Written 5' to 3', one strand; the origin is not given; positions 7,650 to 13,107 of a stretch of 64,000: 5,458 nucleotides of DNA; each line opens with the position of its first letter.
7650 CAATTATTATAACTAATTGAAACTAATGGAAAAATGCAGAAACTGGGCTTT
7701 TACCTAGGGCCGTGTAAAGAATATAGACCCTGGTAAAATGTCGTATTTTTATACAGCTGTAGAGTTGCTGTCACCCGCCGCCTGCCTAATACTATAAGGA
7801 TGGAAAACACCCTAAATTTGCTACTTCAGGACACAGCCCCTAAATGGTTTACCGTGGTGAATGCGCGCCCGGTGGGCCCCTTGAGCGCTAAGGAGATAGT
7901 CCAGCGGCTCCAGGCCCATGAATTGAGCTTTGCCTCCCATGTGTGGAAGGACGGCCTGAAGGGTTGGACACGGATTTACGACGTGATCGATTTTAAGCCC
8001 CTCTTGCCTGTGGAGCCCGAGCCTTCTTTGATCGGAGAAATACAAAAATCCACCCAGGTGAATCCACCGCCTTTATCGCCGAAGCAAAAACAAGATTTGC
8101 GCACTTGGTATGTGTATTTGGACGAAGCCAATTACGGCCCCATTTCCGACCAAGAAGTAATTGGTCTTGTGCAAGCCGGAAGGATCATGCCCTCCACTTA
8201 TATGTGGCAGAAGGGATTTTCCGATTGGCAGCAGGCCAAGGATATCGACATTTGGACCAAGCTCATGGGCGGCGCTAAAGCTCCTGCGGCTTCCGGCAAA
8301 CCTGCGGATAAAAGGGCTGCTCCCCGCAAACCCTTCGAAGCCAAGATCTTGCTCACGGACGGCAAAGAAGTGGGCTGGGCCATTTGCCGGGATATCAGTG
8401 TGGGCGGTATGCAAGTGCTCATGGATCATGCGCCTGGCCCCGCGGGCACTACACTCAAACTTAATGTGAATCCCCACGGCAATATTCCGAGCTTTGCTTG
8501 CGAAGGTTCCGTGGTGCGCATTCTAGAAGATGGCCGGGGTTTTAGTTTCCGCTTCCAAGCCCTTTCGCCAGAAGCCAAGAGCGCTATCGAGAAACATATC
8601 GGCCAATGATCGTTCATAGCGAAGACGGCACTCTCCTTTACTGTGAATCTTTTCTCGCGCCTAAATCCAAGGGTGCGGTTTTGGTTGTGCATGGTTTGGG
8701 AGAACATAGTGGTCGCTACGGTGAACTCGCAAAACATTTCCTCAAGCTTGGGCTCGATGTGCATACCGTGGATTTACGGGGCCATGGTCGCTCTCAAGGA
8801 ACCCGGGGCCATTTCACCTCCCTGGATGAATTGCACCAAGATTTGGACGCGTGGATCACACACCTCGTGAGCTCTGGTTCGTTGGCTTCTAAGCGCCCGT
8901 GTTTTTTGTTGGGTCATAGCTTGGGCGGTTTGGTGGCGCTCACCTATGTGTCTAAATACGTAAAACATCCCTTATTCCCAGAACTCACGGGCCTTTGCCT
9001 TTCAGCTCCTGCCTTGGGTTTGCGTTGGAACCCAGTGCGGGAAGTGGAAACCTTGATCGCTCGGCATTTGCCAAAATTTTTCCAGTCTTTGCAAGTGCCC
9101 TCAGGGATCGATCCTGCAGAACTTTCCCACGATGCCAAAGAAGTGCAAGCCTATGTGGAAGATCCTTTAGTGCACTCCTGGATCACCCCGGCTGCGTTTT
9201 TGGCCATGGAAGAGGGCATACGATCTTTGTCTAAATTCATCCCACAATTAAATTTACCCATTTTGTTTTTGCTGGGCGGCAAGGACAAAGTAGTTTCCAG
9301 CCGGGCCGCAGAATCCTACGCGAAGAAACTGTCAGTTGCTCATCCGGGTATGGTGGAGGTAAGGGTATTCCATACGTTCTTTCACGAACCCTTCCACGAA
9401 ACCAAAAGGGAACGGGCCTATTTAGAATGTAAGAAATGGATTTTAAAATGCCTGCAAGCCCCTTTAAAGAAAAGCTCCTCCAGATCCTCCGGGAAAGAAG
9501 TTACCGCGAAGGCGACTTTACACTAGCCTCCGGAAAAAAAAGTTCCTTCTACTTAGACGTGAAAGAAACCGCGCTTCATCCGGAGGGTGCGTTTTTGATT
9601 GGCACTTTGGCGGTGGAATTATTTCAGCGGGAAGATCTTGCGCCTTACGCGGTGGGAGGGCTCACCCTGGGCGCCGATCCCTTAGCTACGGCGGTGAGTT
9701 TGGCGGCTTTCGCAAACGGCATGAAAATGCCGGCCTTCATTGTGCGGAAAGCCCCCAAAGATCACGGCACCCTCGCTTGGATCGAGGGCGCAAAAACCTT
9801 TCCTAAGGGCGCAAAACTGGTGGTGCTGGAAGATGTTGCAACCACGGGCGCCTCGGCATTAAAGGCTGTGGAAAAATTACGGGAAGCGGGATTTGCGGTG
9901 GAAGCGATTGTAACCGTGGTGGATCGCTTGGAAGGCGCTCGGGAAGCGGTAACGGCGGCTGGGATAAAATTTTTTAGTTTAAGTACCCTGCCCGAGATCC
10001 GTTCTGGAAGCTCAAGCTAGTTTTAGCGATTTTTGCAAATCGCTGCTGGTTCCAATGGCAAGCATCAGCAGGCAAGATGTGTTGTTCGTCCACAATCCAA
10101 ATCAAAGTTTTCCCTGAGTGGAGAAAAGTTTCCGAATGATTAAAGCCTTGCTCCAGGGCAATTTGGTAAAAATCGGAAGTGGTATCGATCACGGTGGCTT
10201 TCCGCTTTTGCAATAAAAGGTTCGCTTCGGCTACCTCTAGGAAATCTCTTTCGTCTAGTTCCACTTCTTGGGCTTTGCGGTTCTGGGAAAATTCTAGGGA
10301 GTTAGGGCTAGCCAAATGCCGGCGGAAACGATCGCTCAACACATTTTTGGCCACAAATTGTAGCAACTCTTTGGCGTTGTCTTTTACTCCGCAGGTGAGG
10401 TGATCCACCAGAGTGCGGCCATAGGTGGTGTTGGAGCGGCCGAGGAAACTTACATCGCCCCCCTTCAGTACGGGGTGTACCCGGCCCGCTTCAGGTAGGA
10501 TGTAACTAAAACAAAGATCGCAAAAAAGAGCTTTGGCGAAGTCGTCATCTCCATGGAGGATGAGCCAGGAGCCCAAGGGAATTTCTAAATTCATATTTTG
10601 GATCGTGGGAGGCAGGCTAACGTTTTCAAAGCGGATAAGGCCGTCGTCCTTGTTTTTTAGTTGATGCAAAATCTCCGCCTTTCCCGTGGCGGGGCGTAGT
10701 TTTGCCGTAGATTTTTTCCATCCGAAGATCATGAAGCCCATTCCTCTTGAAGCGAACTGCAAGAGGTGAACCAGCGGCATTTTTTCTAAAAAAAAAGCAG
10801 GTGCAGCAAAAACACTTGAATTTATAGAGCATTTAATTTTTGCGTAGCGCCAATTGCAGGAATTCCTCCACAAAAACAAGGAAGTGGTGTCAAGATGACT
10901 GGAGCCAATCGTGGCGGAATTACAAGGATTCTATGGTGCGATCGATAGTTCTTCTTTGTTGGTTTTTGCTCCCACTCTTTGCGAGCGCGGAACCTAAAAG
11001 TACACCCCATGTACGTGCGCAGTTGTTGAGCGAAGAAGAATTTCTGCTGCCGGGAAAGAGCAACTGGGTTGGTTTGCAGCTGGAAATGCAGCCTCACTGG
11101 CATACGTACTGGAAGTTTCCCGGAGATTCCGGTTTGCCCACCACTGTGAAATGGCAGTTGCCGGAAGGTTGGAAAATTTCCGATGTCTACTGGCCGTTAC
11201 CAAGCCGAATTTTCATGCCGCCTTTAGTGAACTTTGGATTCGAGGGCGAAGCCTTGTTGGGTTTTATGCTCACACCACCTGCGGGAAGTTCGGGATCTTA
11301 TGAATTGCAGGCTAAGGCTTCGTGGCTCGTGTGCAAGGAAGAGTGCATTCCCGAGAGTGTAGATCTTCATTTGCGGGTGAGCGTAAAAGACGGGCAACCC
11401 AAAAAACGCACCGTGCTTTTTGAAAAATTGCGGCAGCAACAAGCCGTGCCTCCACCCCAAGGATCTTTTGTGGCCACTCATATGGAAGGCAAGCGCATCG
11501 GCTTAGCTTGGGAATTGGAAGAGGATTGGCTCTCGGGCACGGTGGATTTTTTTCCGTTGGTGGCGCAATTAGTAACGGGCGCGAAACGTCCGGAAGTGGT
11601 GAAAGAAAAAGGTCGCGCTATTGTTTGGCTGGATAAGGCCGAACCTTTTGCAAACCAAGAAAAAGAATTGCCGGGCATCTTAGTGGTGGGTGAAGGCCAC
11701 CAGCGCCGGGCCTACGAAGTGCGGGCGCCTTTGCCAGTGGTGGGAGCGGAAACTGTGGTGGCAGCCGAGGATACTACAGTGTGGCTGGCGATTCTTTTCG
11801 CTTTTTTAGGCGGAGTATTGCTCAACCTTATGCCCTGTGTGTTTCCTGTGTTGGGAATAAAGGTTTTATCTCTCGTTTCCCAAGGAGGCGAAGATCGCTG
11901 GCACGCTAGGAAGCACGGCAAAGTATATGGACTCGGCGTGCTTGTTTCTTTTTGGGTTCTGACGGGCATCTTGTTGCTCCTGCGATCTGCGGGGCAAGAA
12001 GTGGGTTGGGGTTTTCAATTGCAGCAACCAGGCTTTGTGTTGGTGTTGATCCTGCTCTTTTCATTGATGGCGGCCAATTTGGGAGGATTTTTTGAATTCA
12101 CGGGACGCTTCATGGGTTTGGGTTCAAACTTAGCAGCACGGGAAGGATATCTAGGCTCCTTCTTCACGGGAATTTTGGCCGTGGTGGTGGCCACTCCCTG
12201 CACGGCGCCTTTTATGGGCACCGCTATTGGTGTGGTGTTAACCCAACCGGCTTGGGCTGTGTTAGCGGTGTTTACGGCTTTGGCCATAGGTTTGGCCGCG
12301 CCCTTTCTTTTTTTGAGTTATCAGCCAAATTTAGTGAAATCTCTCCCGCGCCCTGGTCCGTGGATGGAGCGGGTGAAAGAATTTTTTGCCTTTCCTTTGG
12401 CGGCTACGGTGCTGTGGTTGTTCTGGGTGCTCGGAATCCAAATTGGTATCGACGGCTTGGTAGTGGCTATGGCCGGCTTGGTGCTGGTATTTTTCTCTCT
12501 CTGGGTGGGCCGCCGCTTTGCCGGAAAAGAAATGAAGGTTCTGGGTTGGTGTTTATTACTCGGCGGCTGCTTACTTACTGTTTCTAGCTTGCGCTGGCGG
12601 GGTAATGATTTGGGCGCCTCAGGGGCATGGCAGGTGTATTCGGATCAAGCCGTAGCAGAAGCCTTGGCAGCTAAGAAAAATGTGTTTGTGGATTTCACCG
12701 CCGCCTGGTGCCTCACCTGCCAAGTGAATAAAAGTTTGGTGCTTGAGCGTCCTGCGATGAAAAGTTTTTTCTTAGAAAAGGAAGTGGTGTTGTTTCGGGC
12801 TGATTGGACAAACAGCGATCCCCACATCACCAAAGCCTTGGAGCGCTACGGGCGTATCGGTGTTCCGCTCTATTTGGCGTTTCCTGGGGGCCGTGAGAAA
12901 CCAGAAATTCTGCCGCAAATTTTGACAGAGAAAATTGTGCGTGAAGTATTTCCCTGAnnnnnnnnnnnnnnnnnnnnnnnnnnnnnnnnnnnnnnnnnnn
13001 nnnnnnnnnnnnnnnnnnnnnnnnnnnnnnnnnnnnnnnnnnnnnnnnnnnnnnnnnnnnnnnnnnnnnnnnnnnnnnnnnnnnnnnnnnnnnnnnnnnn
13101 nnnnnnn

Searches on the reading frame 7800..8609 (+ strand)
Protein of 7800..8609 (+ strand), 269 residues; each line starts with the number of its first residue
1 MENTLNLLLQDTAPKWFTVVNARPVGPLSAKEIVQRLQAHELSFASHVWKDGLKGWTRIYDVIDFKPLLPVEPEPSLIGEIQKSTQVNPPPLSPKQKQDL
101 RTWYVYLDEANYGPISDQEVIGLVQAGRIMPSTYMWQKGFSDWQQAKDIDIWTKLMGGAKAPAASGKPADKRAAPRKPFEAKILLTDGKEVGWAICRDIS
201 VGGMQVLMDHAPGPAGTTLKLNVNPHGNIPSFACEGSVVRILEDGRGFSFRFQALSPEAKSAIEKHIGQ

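Call 21: search_protein_families(library=pfam, proteins=[window:7800-8609:+], max_evalue=0.001)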
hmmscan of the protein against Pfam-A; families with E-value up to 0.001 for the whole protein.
window:7800-8609:+ (269 aa): 2 families
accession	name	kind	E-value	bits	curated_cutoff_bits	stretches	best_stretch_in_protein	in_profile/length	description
PF14237.11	GYF_2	-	1e-22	80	25.8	2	103-149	1-47/50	GYF domain 2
PF07238.19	PilZ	-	4.8e-13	49.8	22.5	1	170-267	1-100/102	PilZ domain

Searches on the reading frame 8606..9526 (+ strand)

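Call 66: search_protein_families(library=pfam, proteins=[window:8606-9526:+], max_evalue=0.0001)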
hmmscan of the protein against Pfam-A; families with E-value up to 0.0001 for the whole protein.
window:8606-9526:+ (306 aa): 3 families
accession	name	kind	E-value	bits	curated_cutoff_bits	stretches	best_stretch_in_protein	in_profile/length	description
PF12146.15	Hydrolase_4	-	8.3e-60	202.5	27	1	20-266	2-238/239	Serine aminopeptidase, S33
PF00561.26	Abhydrolase_1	-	2.1e-18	67.3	25.8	1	24-264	2-242/245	alpha/beta hydrolase fold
PF12697.13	Abhydrolase_6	-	4.4e-16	60.6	26.3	1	25-242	1-191/217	Alpha/beta hydrolase family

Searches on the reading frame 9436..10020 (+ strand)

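Call 66: search_protein_families(library=pfam, proteins=[window:9436-10020:+], max_evalue=0.0001)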
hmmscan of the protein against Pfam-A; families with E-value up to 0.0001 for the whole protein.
window:9436-10020:+ (194 aa): 1 family
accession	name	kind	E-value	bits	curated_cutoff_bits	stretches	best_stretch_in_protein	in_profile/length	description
PF00156.33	Pribosyltran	-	2.3e-07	30.7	26.3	1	48-170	8-132/158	Phosphoribosyl transferase domain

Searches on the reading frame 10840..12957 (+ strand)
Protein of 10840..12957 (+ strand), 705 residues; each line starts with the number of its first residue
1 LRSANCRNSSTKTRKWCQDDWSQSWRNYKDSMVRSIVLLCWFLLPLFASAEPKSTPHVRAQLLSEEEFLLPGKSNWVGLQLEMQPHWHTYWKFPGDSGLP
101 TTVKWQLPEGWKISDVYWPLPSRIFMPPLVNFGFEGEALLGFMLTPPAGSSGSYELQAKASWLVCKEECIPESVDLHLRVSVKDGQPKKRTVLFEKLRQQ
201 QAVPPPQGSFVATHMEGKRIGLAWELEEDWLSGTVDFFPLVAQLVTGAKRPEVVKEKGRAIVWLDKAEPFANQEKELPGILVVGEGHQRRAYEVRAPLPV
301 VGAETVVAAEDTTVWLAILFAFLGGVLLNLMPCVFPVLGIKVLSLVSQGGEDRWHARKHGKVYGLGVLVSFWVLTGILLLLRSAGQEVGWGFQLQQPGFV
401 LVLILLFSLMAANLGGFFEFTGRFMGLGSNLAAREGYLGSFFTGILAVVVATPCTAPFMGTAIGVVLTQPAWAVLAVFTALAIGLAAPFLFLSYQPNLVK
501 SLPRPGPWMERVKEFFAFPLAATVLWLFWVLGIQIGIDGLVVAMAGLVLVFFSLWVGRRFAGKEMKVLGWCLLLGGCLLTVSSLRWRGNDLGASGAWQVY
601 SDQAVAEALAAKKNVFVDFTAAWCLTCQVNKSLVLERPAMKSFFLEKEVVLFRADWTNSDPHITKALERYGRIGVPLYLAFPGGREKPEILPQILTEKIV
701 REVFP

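Call 66: search_protein_families(library=pfam, proteins=[window:10840-12957:+], max_evalue=0.0001)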
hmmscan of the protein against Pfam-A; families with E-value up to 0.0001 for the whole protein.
window:10840-12957:+ (705 aa): 3 families
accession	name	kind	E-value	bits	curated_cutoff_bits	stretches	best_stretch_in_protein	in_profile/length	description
PF13899.12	Thioredoxin_7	-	1.3e-19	70.6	27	1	597-681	2-81/83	Thioredoxin-like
PF02683.22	DsbD_TM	-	8.1e-18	65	27.1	1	315-528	2-215/219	Cytochrome C biogenesis protein transmembrane domain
PF11412.14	DsbD_N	-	9e-18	64.9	25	1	60-176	2-114/119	Thiol:disulfide interchange protein DsbD, N-terminal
